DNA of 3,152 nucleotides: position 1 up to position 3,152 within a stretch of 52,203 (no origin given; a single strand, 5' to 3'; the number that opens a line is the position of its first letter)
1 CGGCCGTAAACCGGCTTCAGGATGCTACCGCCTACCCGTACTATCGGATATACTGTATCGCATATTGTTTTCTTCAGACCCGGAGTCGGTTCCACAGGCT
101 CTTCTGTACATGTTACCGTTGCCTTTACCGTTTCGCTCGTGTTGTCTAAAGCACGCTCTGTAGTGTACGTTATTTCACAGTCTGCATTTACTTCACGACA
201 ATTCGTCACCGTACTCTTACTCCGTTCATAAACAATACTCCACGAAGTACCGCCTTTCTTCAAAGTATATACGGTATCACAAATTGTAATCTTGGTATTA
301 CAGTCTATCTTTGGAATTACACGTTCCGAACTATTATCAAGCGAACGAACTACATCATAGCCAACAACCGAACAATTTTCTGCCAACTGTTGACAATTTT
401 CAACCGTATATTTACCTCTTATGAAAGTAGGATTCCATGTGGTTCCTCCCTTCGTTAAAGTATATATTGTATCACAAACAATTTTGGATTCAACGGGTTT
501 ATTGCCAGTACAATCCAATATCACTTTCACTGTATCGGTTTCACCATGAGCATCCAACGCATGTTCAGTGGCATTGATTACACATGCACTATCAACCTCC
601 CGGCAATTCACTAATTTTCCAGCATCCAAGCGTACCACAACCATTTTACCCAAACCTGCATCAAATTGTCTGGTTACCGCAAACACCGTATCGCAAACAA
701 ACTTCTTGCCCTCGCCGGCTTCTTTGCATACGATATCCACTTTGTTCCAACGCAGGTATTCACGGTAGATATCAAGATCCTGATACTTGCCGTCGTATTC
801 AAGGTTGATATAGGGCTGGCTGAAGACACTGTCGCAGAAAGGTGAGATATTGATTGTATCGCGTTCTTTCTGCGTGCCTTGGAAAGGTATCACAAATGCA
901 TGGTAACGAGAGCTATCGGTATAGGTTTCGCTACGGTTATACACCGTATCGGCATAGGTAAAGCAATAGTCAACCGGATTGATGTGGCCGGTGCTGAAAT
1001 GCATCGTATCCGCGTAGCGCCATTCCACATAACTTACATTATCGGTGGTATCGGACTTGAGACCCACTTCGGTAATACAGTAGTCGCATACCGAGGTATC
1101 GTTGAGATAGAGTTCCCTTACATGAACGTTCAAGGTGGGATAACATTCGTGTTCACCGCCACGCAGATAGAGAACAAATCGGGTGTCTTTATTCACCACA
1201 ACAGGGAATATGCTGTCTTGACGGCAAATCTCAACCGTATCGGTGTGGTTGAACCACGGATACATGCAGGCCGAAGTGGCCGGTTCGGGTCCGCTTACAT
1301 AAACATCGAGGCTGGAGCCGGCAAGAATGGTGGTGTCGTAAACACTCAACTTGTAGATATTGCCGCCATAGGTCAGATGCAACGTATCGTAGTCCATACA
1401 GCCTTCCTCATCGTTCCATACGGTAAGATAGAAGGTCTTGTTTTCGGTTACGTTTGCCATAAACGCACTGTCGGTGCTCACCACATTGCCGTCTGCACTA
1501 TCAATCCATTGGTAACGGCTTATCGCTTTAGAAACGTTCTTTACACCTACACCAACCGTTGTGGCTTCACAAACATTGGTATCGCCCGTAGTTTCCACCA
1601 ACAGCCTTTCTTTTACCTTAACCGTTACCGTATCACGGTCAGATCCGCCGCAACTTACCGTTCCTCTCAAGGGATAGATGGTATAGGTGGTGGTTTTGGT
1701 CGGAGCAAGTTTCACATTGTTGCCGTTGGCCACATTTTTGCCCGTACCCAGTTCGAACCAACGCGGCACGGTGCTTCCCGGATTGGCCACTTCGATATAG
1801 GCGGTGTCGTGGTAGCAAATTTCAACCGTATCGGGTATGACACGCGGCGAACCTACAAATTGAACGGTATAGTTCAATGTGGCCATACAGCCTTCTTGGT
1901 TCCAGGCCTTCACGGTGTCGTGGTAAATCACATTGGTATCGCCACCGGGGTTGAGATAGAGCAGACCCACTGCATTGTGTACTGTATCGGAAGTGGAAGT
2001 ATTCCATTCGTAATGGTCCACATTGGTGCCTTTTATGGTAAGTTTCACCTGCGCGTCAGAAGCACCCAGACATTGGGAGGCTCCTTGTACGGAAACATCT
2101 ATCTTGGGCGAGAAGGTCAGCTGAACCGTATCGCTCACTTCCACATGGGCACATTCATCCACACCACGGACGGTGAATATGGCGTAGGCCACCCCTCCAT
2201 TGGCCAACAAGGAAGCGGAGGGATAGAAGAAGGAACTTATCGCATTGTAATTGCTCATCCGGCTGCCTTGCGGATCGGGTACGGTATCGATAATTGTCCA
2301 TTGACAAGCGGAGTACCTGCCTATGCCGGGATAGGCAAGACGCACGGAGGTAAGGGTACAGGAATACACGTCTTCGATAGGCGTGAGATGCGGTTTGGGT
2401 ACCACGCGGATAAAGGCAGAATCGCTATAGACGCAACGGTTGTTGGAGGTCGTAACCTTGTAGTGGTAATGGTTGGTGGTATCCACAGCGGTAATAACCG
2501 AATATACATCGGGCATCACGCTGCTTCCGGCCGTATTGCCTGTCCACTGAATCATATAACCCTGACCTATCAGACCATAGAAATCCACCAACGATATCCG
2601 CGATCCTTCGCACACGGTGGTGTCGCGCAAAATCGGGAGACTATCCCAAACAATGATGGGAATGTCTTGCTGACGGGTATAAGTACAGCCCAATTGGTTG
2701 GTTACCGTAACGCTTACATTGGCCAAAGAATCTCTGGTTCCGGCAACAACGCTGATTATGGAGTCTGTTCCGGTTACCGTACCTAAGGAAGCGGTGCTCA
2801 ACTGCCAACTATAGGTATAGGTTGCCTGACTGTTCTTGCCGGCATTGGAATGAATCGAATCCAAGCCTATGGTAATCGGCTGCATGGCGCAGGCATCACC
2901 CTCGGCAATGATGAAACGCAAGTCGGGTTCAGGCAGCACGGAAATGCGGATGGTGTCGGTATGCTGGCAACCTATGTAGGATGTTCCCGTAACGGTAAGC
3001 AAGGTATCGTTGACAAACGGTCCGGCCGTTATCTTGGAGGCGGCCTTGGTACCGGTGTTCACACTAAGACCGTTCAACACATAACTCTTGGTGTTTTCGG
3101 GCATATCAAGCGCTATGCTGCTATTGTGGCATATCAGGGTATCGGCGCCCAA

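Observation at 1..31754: One uninterrupted reverse-strand ORF of more than 31.7 kb (at least 10,584 codons) is missing from the ORF track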

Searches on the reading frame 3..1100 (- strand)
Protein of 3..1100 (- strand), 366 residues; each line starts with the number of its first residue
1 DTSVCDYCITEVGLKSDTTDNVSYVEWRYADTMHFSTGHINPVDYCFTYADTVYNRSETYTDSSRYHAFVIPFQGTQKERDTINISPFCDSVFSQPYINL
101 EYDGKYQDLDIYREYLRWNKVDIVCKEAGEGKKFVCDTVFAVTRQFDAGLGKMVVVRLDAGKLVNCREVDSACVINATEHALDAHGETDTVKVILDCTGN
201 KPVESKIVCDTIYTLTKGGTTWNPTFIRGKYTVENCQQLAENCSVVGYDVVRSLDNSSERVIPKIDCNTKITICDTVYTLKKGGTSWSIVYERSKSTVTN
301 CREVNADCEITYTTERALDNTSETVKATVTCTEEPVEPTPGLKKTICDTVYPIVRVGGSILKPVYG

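Call 75: search_protein_families(library=pfam, proteins=[window:3-1100:-], max_evalue=0.01)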
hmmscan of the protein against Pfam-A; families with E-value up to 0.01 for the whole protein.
window:3-1100:- (366 aa): 1 family
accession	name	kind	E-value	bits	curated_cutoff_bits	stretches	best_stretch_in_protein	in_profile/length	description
PF09290.16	AcetDehyd-dimer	-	0.0088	16.7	26.6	0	294-348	29-82/138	Prokaryotic acetaldehyde dehydrogenase, dimerisation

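Call 85: search_protein_families(library=pfam, proteins=[window:3-953:-], max_evalue=10)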
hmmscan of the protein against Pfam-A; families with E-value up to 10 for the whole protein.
window:3-953:- (317 aa): 3 families
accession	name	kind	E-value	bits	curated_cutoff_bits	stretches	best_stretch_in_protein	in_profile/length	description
PF09290.16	AcetDehyd-dimer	-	0.011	16.4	26.6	1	247-299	31-82/138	Prokaryotic acetaldehyde dehydrogenase, dimerisation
PF00107.32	ADH_zinc_N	-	0.047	14.1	31.8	1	99-172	13-85/129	Zinc-binding dehydrogenase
PF22387.1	PhiCb5_coat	-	0.1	13.1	27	1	239-290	5-53/89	Phage phiCb5, coat protein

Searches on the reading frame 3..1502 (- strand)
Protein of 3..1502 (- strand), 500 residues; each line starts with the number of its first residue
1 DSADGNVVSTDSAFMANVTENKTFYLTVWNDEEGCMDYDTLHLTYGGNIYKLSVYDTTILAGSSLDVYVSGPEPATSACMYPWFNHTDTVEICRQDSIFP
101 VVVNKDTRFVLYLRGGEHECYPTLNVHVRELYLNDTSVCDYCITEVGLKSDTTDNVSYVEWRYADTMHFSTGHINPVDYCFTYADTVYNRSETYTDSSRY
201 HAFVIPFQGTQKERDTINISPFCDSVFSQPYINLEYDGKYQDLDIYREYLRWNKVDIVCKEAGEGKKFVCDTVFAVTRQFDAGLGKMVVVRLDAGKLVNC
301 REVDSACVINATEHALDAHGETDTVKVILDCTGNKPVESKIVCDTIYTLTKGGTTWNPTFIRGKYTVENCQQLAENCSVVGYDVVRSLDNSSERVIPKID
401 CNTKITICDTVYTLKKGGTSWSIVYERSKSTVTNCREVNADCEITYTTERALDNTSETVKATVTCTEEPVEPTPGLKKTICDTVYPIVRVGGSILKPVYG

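Call 36: find_related_loci(query=window:3-1502:-, collection=metagenome_contigs, flank=10000)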
Query window:3-1502:- (500 aa) in metagenome_contigs; peptide patterns used: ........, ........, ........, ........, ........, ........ (x = any residue, [..] = any of these).
32 stretches matched a pattern, but none encodes a relative of the query by tblastn (E <= 1e-3).

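Call 89: find_related_loci(query=A4, collection=metagenome_contigs, flank=10000)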
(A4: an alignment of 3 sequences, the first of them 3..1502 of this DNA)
Query A4 (500 aa) in metagenome_contigs; peptide patterns used: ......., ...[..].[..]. (x = any residue, [..] = any of these).
233 stretches matched a pattern, but none encodes a relative of the query by tblastn (E <= 1e-3).

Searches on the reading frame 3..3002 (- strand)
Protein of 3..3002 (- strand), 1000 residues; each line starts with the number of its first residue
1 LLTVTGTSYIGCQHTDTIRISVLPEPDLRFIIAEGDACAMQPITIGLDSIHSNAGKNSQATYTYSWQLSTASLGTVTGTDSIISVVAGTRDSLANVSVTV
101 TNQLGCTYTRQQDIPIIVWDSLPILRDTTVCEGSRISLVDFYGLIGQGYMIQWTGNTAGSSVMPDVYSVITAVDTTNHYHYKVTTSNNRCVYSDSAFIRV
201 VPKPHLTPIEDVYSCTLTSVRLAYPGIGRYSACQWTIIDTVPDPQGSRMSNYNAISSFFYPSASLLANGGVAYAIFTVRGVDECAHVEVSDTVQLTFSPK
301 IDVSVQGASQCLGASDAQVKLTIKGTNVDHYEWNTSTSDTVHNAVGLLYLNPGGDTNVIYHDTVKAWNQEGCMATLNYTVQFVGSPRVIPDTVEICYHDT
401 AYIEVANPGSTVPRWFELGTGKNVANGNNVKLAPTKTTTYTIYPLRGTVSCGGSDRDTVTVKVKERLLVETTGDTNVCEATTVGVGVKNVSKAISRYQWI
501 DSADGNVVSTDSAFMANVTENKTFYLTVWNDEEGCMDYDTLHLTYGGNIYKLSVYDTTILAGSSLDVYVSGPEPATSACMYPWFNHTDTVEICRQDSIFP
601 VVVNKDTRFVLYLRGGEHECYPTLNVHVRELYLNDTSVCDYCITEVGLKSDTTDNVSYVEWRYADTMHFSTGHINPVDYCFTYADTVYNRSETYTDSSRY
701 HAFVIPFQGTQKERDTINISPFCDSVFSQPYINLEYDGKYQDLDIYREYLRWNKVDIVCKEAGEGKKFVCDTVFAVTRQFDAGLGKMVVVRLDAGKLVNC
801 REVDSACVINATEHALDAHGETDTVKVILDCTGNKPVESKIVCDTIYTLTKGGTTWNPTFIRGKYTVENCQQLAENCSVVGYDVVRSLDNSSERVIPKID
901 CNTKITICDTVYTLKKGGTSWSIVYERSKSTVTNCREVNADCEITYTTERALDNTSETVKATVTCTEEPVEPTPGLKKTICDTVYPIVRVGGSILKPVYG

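Call 6: search_protein_families(library=pfam, proteins=[window:3-3002:-], max_evalue=0.01)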
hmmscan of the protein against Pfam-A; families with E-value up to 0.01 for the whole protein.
window:3-3002:- (1000 aa): 1 family
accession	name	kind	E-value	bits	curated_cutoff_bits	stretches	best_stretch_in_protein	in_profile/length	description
PF19081.6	Ig_7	-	1.8e-10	41.4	27.3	2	386-464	4-83/84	Ig-like domain CHU_C associated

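Call 9: find_homologous_proteins(query=window:3-3002:-, max_evalue=1e-10)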
Query window:3-3002:- (1000 aa): 1 proteins with E <= 1e-10 among 8000 candidates.
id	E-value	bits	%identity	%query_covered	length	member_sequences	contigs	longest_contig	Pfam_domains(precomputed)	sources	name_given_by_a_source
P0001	0.0e+0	1797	75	100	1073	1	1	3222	PF19081.7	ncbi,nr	ncbi:MAG: hypothetical protein K2O66_00140, partial [Bacteroidales bacterium]|nr:hypothetical protei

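Call 11: find_related_loci(query=window:3-3002:-, collection=genome_contigs, flank=10000)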
Query window:3-3002:- (1000 aa) in genome_contigs; peptide patterns used: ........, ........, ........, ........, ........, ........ (x = any residue, [..] = any of these).
14 stretches matched a pattern; 1 encode a relative of the query (tblastn E <= 1e-3); 1 distinct loci.
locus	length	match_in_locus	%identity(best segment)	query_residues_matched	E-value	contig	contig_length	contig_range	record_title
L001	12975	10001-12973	75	1-993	0e+0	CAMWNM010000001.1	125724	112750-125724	MAG TPA_asm: uncultured Bacteroidales bacterium isolate SRR14411247_bin.13_metawrap_v1.3_MAG genome assembly, contig: NO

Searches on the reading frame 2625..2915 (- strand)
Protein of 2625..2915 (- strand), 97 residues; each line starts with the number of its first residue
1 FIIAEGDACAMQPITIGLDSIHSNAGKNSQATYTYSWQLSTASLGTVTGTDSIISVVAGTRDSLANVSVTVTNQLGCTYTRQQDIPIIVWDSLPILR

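Call 82: predict_structure(alignment_id=A3)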
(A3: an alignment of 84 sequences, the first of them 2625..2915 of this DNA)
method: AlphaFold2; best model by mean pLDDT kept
length: 97 residues; sequences in the alignment: 84
mean_pLDDT: 74.0   pTM: 0.62
mean pLDDT of the five models: 74.0, 73.8, 70.9, 70.6, 70.5
residues with pLDDT >= 90: 13; 70-90: 42; 50-70: 42; < 50: 0
segments of 3 or more residues with pLDDT < 50: none
pLDDT, mean of each block of 10 residues (from residue 1): 59 77 62 84 58 75 80 92 83 68
secondary structure, 60 per line:
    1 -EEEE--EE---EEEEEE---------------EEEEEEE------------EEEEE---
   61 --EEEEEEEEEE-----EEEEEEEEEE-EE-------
elements in order: E2-5 E13-18 E34-40 E53-57 E63-72 E78-87

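Call 86: fold_search(model_id=the predicted structure, library=pdb)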
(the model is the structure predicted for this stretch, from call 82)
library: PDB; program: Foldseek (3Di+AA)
matches with E <= 10: 986; with E <= 0.001: 0
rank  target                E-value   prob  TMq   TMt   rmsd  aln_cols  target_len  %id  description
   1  4l9d_A                7.0e-02  1.00  0.53  0.60   3.9        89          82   18  Crystal structure of the PKD1 domain from Vibrio cholerae metalloprotease PrtV (released 2013-07-10)
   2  2yrl_MODEL_1_A        1.0e-01  0.93  0.49  0.47  10.6       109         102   14  Solution structure of the PKD domain from KIAA 1837 protein (released 2007-10-02)
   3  4l9d_B                1.2e-01  1.00  0.57  0.66   3.4        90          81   20  Crystal structure of the PKD1 domain from Vibrio cholerae metalloprotease PrtV (released 2013-07-10)
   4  1wfu_MODEL_1_A        1.2e-01  0.99  0.61  0.52   4.2       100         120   12  Solution structure of fibronectin type III domain of mouse hypothetical protein (released 2004-11-27)
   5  4m02                  1.3e-01  0.97  0.41  0.27   3.6        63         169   24  Middle fragment(residues 494-663) of the binding region of SraP (released 2014-06-18)
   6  6aem_A                1.3e-01  1.00  0.57  0.64   3.7        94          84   16  Crystal structure of the PKD1 domain of Vibrio anguillarum Epp (released 2018-12-12)
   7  8t9b_K                1.3e-01  0.99  0.56  0.59   4.4        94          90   10  Structure of the CK variant of Fab F1 (FabC-F1) in complex with the C-terminal FN3 domain of EphA2 (released 2024-05-01)
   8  7bk6_AAA              1.6e-01  0.57  0.34  0.35   7.7        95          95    9  PfCopC mutant - D83A (released 2021-07-07)
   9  9fls_A                1.7e-01  0.99  0.56  0.19   3.7        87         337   16  CryoEM structure of the fragment-3 (2061-2397) in the grappling hook protein A (GhpA) in the bacterium Aureispira sp.  (released 2024-10-16)
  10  5fm4_B                1.7e-01  0.97  0.53  0.49   4.4        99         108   11  Structure of the C-terminally extended domain My4 of human myomesin (space group P21) (released 2016-11-23)
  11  8ytq_C                1.7e-01  0.57  0.36  0.30   6.7       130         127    9  The structure of apoCopC from Thioalkalivibrio paradoxus (released 2024-04-24)
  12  6tpb_MODEL_1_A        1.7e-01  0.51  0.34  0.34   7.8       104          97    8  NMR structure of the apo-form of Pseudomonas fluorescens CopC (released 2021-01-13)
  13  7bk7_AAA              1.8e-01  0.85  0.41  0.42   5.6        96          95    9  PfCopC mutant - D83N (released 2021-07-07)
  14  7y8h_A                1.9e-01  0.99  0.59  0.62   3.6        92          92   13  Crystal structure of sDscam FNIII1 domain, isoform alpha7 (released 2023-05-24)
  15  6c10                  2.0e-01  0.75  0.43  0.21   5.7        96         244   12  Crystal structure of mouse PCDH15 EC11-EL (released 2018-08-15)
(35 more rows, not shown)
